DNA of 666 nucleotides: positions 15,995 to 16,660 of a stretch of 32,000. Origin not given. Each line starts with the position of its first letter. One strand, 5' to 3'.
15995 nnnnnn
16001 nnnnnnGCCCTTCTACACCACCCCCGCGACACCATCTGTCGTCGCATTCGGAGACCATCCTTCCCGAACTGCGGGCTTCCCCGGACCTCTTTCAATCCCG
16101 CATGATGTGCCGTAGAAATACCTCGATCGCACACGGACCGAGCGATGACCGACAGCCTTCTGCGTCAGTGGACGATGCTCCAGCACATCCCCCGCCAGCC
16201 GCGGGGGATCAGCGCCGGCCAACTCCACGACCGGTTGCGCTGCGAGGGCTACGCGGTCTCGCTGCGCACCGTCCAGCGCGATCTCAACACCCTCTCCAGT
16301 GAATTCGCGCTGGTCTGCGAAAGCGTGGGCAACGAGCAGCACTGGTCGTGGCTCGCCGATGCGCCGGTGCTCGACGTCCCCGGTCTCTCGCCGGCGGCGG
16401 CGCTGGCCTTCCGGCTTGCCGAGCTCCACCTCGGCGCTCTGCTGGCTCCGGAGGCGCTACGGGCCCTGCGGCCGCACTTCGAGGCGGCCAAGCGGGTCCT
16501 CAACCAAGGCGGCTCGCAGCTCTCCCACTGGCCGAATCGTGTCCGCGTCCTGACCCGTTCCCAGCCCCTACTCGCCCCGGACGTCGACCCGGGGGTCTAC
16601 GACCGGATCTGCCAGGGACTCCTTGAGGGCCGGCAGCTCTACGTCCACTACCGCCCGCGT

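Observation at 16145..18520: WYL regulator plus Cas4-like DUF2779 nuclease/exonuclease cassette, inactivated by three independent lesions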

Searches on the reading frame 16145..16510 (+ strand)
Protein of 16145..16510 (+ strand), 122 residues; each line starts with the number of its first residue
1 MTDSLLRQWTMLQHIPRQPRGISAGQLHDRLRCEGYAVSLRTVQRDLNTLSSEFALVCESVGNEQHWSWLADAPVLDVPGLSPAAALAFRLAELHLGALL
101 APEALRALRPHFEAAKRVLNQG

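Call 95: search_solved_structures(query=window:16145-16510:+, max_evalue=10, show_alignments=5)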
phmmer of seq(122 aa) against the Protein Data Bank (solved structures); distinct sequences matched with E-value up to 10: 4.
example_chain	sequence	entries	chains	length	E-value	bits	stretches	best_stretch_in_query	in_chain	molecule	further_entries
3mwm_A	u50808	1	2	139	0.27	14.6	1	23-52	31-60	Putative metal uptake regulation protein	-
7vo0_G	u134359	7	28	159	0.36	14.2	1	23-52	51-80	Putative metal uptake regulation protein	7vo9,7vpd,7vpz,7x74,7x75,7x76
2o03_A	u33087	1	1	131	0.64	13.4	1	23-53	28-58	probable Zinc uptake regulation protein FurB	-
6iai_A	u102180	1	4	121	1.1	12.6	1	27-74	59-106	Protein of uncharacterized function (DUF1076)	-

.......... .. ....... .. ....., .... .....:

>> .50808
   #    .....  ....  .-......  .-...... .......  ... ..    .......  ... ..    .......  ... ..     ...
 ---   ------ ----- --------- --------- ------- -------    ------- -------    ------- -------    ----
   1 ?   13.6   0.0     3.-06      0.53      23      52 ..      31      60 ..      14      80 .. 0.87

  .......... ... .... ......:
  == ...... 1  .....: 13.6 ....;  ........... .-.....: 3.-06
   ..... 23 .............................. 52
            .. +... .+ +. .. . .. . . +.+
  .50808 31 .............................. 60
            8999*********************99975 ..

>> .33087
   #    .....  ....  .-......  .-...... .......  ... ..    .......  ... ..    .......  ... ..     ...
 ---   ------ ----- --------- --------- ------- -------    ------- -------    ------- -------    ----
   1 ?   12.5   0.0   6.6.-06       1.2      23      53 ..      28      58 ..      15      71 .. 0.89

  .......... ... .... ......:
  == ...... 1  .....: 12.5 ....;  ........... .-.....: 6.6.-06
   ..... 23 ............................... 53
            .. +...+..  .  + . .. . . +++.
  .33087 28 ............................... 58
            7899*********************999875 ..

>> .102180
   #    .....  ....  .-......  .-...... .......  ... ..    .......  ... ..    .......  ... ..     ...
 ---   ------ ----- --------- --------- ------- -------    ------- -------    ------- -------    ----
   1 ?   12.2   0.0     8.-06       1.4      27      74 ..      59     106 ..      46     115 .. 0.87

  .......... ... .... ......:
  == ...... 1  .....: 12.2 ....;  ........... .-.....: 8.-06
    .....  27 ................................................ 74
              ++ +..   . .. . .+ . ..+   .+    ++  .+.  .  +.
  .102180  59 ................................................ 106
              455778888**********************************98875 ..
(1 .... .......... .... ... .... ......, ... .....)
